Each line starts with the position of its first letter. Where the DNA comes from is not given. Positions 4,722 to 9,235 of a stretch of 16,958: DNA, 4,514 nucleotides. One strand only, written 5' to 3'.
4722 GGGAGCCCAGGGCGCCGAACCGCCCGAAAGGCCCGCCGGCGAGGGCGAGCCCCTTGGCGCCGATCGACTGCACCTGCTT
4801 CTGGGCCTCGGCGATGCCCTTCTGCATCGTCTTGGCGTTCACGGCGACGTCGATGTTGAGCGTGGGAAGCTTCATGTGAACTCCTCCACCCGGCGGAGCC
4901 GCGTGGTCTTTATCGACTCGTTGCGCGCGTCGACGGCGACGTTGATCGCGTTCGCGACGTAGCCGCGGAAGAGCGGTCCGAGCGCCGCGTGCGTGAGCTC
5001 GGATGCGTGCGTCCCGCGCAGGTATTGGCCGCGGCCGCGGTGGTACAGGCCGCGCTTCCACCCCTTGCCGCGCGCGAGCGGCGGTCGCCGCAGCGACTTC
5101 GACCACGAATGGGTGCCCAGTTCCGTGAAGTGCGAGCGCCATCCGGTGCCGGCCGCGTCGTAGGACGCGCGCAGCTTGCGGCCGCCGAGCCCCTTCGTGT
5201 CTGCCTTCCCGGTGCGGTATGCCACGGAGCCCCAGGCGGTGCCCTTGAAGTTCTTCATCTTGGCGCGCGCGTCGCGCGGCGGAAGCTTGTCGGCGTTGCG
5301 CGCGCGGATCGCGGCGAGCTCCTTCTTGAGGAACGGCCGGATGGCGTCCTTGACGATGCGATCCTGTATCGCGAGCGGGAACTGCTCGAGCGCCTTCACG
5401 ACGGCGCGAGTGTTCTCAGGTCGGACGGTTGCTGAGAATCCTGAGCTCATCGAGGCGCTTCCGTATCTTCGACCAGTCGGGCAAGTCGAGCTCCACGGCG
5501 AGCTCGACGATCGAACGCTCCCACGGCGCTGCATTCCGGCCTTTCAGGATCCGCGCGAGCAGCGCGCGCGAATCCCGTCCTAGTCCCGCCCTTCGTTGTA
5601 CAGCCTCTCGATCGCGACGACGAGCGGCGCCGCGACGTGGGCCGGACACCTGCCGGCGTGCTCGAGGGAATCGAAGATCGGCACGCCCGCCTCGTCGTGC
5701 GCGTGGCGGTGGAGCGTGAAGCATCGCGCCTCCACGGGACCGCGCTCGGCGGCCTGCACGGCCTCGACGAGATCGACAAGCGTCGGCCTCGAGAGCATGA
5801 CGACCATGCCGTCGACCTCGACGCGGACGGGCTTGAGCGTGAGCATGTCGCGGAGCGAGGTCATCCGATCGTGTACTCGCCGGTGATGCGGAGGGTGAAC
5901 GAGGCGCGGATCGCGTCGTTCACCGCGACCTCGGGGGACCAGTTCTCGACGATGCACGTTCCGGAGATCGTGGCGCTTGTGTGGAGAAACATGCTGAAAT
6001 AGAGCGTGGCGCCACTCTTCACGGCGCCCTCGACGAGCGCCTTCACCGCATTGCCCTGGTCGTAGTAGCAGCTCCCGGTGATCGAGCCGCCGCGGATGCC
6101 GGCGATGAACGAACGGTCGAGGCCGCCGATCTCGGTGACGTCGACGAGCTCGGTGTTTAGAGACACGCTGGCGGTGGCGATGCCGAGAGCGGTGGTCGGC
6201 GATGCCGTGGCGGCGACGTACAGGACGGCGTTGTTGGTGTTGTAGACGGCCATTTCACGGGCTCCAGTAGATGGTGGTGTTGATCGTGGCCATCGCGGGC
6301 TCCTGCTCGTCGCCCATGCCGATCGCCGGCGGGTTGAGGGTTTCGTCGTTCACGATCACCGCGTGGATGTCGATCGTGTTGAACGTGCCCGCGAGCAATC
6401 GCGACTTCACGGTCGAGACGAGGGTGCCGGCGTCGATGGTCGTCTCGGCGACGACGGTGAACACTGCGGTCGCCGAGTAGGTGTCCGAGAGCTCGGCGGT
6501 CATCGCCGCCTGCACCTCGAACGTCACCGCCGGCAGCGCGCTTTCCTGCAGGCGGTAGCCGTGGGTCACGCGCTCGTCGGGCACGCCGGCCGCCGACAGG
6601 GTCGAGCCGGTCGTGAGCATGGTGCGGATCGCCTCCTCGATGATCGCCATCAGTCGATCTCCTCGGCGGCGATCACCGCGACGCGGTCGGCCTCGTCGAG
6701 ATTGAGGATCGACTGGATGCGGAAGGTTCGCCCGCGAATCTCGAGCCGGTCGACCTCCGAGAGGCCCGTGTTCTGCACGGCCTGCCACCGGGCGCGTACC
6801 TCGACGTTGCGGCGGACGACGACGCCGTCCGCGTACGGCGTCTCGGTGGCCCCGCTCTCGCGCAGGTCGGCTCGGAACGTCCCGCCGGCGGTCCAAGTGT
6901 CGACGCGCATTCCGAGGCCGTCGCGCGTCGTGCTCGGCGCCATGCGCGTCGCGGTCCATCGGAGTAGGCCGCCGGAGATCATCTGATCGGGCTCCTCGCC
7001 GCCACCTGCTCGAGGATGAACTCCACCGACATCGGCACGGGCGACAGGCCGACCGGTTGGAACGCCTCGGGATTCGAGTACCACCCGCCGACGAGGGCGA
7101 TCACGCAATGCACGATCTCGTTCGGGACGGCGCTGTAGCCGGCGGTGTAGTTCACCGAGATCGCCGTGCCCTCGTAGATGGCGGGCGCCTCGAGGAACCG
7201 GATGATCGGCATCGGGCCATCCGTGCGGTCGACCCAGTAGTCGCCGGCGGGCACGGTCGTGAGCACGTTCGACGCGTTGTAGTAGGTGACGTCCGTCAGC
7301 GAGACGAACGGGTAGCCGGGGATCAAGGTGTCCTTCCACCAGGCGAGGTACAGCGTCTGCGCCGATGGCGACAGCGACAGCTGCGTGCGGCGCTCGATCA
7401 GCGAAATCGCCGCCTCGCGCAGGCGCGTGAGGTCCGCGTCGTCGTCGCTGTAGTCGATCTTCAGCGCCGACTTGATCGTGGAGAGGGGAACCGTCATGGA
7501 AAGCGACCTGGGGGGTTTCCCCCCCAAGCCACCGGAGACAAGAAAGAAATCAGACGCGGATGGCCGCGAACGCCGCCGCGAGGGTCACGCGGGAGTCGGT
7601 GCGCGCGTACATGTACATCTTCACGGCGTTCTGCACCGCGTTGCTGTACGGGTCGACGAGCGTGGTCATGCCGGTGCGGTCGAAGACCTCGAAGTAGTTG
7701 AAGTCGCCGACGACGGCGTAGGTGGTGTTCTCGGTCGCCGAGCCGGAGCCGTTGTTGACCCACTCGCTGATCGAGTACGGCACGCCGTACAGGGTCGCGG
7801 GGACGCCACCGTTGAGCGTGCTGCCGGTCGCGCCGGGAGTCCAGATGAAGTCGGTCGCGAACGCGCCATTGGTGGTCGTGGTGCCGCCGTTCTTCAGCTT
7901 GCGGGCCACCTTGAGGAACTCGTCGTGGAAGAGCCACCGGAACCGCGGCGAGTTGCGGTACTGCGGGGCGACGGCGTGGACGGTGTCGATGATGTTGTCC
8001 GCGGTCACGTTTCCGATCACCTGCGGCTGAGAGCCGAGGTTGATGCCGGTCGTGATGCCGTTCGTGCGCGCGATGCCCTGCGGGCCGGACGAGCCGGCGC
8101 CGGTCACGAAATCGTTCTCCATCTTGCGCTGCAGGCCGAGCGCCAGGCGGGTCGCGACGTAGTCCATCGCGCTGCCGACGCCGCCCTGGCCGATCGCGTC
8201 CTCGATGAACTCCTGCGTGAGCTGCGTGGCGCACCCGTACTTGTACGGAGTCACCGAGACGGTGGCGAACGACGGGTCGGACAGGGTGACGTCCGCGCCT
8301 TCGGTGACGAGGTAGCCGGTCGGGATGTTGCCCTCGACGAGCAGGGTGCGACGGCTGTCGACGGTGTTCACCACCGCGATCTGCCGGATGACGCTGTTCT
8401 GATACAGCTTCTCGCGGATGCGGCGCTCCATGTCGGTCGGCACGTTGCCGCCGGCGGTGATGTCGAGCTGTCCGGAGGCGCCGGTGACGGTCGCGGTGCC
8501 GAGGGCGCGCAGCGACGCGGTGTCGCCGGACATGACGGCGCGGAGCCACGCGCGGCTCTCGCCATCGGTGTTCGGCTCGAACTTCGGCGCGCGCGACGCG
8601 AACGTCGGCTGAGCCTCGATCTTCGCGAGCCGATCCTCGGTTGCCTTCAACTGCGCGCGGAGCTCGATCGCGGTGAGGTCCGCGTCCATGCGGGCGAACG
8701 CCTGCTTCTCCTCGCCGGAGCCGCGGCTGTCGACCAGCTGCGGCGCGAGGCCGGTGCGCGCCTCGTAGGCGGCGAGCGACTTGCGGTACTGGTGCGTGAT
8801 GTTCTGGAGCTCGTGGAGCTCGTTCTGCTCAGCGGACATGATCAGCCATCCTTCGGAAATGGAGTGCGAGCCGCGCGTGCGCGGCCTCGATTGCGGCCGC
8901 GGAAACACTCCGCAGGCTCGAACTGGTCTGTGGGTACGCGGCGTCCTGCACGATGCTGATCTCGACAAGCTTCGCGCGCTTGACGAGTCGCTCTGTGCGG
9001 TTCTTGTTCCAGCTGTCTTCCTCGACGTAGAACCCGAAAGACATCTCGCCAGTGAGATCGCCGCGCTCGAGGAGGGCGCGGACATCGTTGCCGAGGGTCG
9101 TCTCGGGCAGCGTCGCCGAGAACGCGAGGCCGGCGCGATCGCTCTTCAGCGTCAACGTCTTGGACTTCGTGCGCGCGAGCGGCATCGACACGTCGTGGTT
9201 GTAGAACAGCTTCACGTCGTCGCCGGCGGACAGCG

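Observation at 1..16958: Complete, circularly closed tailed-phage-like genome of only about 16.86 kb with every gene on one strand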

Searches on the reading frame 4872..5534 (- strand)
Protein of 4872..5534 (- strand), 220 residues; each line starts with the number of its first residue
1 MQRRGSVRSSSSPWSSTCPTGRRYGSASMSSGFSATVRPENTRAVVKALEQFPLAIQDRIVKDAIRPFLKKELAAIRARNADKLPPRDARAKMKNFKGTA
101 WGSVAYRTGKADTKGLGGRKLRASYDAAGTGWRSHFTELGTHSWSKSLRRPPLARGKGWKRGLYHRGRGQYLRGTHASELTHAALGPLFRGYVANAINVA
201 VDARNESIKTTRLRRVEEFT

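Call 7: search_protein_families(library=pfam, proteins=[window:4872-5534:-], max_evalue=0.01)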
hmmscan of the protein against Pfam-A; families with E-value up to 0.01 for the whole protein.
window:4872-5534:- (220 aa): 0 families

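Call 10: search_protein_families(library=phrogs, proteins=[window:4872-5534:-], max_evalue=0.01)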
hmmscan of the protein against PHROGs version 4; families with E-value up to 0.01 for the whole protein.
window:4872-5534:- (220 aa): 0 families

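Call 44: search_protein_families(library=pfam, proteins=[window:4872-5450:-], max_evalue=1)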
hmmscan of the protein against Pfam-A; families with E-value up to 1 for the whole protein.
window:4872-5450:- (192 aa): 0 families

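Call 45: search_protein_families(library=ncbifam, proteins=[window:4872-5450:-], max_evalue=1)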
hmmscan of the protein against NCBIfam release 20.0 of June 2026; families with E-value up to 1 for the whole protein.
window:4872-5450:- (192 aa): 0 families

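Call 73: search_solved_structures(query=window:4872-5450:-, max_evalue=10)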
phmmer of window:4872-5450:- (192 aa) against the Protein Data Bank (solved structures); distinct sequences matched with E-value up to 10: 1.
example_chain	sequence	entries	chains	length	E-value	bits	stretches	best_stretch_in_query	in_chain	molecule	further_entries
8vur_H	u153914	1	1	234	2.2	11.5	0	112-144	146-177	003-102 Heavy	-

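Call 75: find_homologous_proteins(query=window:4872-5450:-, max_evalue=0.001)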
Query window:4872-5450:- (192 aa): 40 proteins with E <= 0.001 among 343 candidates.
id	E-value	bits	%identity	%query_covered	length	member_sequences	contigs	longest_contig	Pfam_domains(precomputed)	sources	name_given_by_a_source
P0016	2.8e-121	420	99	100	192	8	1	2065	-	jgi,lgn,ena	-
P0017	2.8e-71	257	62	95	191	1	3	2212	-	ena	-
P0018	5.4e-69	250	63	97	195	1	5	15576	-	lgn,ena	-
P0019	1.4e-68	249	59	100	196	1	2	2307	-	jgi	jgi:hypothetical protein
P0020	1.1e-67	246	60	99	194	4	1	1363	-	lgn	-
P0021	1.6e-67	245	60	99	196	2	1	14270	-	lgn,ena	-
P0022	5.2e-67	243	56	100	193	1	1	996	-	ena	-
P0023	5.6e-67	243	57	97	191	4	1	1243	-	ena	-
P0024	3.6e-65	237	61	99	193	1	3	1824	-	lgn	-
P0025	1.5e-64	235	58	99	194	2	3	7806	-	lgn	-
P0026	1.8e-64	235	59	97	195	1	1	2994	-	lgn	-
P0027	2.6e-64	235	56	99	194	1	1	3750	-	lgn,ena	-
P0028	5.7e-64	234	56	99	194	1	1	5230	-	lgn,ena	-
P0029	6.2e-64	233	56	99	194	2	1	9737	-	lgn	-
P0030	6.5e-64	233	56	97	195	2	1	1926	-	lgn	-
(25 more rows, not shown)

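Call 78: search_solved_structures(query=A4, max_evalue=10)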
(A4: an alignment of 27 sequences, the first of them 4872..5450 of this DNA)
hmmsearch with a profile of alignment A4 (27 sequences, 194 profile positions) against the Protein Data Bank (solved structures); distinct sequences matched with E-value up to 10: 1.
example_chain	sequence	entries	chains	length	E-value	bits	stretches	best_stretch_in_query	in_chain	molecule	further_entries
6x0a_a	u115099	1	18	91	0.55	13.1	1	4-50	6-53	Putative addiction module antidote protein, CopG/Arc/MetJ family chimera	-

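Call 85: predict_structure(alignment_id=A4)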
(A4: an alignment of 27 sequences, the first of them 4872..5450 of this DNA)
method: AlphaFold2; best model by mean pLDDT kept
length: 192 residues; sequences in the alignment: 27
mean_pLDDT: 64.4   pTM: 0.58
mean pLDDT of the five models: 64.4, 63.0, 61.8, 58.7, 55.6
residues with pLDDT >= 90: 18; 70-90: 74; 50-70: 39; < 50: 61
segments of 3 or more residues with pLDDT < 50: 1-10, 101-150
pLDDT, mean of each block of 10 residues (from residue 1): 33 78 85 87 84 73 72 65 64 57 38 35 42 35 39 65 88 90 88 85
secondary structure, 60 per line:
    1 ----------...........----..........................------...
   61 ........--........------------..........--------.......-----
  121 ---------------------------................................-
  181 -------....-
elements in order: H11-21 H26-51 E61-68 E71-78 H91-100 E109-112 H148-179 H188-191

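Call 88: fold_search(model_id=the predicted structure, library=pdb)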
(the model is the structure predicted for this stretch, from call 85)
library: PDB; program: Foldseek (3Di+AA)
matches with E <= 10: 147; with E <= 0.001: 0
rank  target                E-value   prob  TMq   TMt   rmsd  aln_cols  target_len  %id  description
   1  3fyt_I                1.8e+00  0.03  0.11  0.07  14.1        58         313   14  Crystal structure of Bacillus pumilus acetyl xylan esterase S181A mutant in complex with beta-D-xylopyranose (released 2010-01-26)
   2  5iuk_B                1.9e+00  0.11  0.10  0.09   8.6        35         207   23  Crystal structure of the DesK-DesR complex in the phosphotransfer state with high Mg2+ (150 mM) (released 2016-12-21)
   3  3fyt_L                2.2e+00  0.03  0.11  0.07  14.1        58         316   14  Crystal structure of Bacillus pumilus acetyl xylan esterase S181A mutant in complex with beta-D-xylopyranose (released 2010-01-26)
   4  7ssi_B                2.3e+00  0.09  0.10  0.09   8.6        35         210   23  CRYSTAL STRUCTURE OF THE DESK:DESR-Q10A COMPLEX IN THE PHOSPHOTRANSFER STATE (released 2022-11-16)
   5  9dd0_D                2.3e+00  0.03  0.10  0.14  18.5       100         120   13  Designed allosteric facilitated dissociation switch AS1 in complex state TH with methylated lysines, crystal #2 (released 2025-08-20)
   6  2xlc_A                2.4e+00  0.04  0.11  0.07   8.2        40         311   15  Acetyl xylan esterase from Bacillus pumilus CECT5072 bound to paraoxon (released 2011-05-25)
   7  6dk0_B                2.7e+00  0.05  0.14  0.12  10.1        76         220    9  Human sigma-1 receptor bound to NE-100 (released 2018-10-17)
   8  9dcz_D                2.9e+00  0.03  0.11  0.15  15.6        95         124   14  Designed allosteric facilitated dissociation switch AS1 in complex state TH with methylated lysines, crystal #1 (released 2025-08-20)
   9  3k44_A                3.2e+00  0.08  0.14  0.18   6.2        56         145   12  Crystal Structure of Drosophila melanogaster Pur-alpha (released 2009-10-27)
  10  4q3o_C                3.2e+00  0.06  0.14  0.09  11.3        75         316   16  Crystal structure of MGS-MT1, an alpha/beta hydrolase enzyme from a Lake Matapan deep-sea metagenome library (released 2015-03-04)
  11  4q7j_E                3.4e+00  0.02  0.11  0.08  17.0        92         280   14  Complex structure of viral RNA polymerase (released 2014-08-27)
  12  5in9_A                3.6e+00  0.02  0.18  0.17  13.5       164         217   10  Crystal structure of Grp94 bound to methyl 3-chloro-2-(2-(1-((5-chlorofuran-2-yl)methyl)-1H-imidazol-2-yl)ethyl)-4,6-d (released 2016-05-04)
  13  4q3o_A                3.8e+00  0.08  0.13  0.09   6.5        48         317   10  Crystal structure of MGS-MT1, an alpha/beta hydrolase enzyme from a Lake Matapan deep-sea metagenome library (released 2015-03-04)
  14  5hk1_A                4.1e+00  0.04  0.14  0.13   9.8        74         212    9  Human sigma-1 receptor bound to PD144418 (released 2016-04-06)
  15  9b8p_H                4.1e+00  0.02  0.20  0.20  14.8       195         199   12  Synaptic Vesicle V-ATPase with synaptophysin and SidK, State 3, V1 (released 2024-07-03)
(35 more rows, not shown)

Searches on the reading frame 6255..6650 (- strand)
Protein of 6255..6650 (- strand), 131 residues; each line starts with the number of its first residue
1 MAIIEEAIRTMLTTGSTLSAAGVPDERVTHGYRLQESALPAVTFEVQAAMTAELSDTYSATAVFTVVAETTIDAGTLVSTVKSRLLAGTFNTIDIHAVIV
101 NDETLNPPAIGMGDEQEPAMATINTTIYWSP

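Call 44: search_protein_families(library=pfam, proteins=[window:6255-6650:-], max_evalue=1)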
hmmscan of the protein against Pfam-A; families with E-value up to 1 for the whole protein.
window:6255-6650:- (131 aa): 1 family
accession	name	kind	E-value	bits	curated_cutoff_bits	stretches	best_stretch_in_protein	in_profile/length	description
PF13350.11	Y_phosphatase3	-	0.072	13.5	22.2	1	9-70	141-201/240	Tyrosine phosphatase family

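Call 45: search_protein_families(library=ncbifam, proteins=[window:6255-6650:-], max_evalue=1)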
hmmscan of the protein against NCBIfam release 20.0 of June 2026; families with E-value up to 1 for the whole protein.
window:6255-6650:- (131 aa): 1 family
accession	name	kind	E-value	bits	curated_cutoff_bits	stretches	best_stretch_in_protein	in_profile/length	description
NF052240.1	MIDASAdhsBdello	equivalog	0.0092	15.2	700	1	53-104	215-263/378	MIDAS family adhesin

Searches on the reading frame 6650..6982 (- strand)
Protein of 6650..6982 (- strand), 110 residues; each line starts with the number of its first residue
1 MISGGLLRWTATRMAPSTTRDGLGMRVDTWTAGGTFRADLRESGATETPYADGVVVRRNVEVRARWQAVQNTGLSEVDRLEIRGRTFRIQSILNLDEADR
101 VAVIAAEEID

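Call 44: search_protein_families(library=pfam, proteins=[window:6650-6982:-], max_evalue=1)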
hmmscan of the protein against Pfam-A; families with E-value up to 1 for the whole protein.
window:6650-6982:- (110 aa): 2 families
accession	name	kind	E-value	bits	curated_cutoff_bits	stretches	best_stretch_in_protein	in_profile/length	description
PF05521.18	Phage_HCP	-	4.8e-08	34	25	1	14-108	13-105/106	Phage head completion protein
PF05354.17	Phage_attach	-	0.008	17.2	26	1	14-94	7-87/99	Phage Head-Tail Attachment protein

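Call 45: search_protein_families(library=ncbifam, proteins=[window:6650-6982:-], max_evalue=1)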
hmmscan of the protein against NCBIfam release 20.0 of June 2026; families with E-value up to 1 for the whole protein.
window:6650-6982:- (110 aa): 1 family
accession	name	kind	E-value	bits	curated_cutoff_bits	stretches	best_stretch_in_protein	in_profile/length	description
NF045949.1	PrtAdtaseSelOPseudom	equivalog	0.048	12.5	850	1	54-102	227-276/487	protein adenylyltransferase SelO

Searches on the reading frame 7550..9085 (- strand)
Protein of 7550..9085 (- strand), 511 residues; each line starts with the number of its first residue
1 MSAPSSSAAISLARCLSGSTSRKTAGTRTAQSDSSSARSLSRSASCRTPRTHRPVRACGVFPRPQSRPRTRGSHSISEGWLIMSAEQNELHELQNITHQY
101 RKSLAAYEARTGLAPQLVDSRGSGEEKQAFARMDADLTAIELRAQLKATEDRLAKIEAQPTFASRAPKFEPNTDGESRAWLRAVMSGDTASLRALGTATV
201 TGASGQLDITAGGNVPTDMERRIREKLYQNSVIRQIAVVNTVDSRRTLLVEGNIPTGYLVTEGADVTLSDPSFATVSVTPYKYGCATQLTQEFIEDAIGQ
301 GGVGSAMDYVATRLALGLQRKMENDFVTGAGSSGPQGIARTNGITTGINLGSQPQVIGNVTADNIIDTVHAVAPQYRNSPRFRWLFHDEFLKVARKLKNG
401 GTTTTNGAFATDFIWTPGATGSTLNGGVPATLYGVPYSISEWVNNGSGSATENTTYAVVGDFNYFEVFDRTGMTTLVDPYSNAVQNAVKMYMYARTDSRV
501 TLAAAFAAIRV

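Call 7: search_protein_families(library=pfam, proteins=[window:7550-9085:-], max_evalue=0.01)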
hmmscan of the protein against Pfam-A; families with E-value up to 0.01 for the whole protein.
window:7550-9085:- (511 aa): 1 family
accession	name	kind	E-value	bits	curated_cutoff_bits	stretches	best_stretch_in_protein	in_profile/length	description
PF05065.19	Phage_capsid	-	1.5e-41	143.1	24.2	1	214-509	4-278/280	Phage capsid family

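Call 14: search_dna_similar(query=window:7550-9085:-, collection=phages, mode=protein, max_rows=20)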
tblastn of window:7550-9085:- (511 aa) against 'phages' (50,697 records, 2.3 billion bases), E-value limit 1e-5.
Records with a match: 204; places in all: 204; records where one place covers at least 80% of the query: 48.
Best place of each record, by identity: <60% 204.
By first word of the organism name: Streptococcus 91; Klebsiella 18; Ralstonia 14; Escherichia 12; Campylobacter 7; Vibrio 6; phage 5; Rhizobium 5; Coprococcus 4; Enterobacteria 4; and 24 more.
By host as written in the record: Klebsiella pneumoniae 15; - 13; Streptococcus suis 11; Ralstonia solanacearum 11; Escherichia coli 10; Coprococcus sp. 4; Vibrio harveyi BAA-1116 4; Blautia sp. 3; and 123 more.
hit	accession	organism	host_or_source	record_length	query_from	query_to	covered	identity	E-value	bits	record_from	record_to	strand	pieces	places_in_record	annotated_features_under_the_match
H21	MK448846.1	Streptococcus phage Javan122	Streptococcus dysgalactiae ...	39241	89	511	83%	25.9%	2e-14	82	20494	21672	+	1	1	major capsid protein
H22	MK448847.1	Streptococcus phage Javan124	Streptococcus dysgalactiae ERR084975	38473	89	511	83%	25.7%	2e-14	82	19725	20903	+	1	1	major capsid protein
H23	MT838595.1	Bacteriophage sp.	human fecal samples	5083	58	511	89%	23.7%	9e-16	87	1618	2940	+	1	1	record has no annotation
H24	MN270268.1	Streptococcus phage phi-SsuHCJ31_comEC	Streptococcus suis HCJ31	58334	89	511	83%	25.4%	5e-13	78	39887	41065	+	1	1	major capsid protein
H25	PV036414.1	Ruminococcus phage NatCom_2329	Ruminococcus sp.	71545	85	511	84%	25.2%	2e-16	89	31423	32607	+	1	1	hypothetical protein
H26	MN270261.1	Streptococcus phage phi-SsuFJNP8_rum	Streptococcus suis FJNP8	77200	89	511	83%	25.4%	1e-12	77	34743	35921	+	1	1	major capsid protein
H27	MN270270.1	Streptococcus phage phi-SsuJS7_SSU0237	Streptococcus suis JS7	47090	89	511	83%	25.2%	1e-12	77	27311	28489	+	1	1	major capsid protein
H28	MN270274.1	Streptococcus phage phi-SsuSH0918_comEC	Streptococcus suis SH0918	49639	89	511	83%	25.2%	1e-12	77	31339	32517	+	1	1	major capsid protein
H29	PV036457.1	phage IMGVR 15682261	human feces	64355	89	511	83%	25.2%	1e-19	99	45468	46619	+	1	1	major head protein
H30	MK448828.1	Streptococcus phage Javan69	Streptococcus anginosus DORA_7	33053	101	511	80%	25.5%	5e-13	78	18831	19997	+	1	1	major capsid protein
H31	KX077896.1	Streptococcus phage phiJH1301-2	Streptococcus suis JH1301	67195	101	511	80%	25.5%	5e-13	78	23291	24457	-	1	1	major capsid protein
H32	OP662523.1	Streptococcus phage YS771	Streptococcus suis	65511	101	511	80%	25.5%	6e-13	78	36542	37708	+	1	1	major capsid protein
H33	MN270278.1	Streptococcus phage phi-SsuYZDH5_rum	Streptococcus suis YZDH5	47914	101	511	80%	25.5%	7e-13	77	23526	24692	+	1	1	major capsid protein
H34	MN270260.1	Streptococcus phage phi-SsuFJNP3_rum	Streptococcus suis FJNP3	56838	101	511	80%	25.5%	7e-13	77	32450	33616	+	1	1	major capsid protein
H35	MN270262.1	Streptococcus phage phi-SsuFJNP9_rum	Streptococcus suis FJNP9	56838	101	511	80%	25.5%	7e-13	77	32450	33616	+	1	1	major capsid protein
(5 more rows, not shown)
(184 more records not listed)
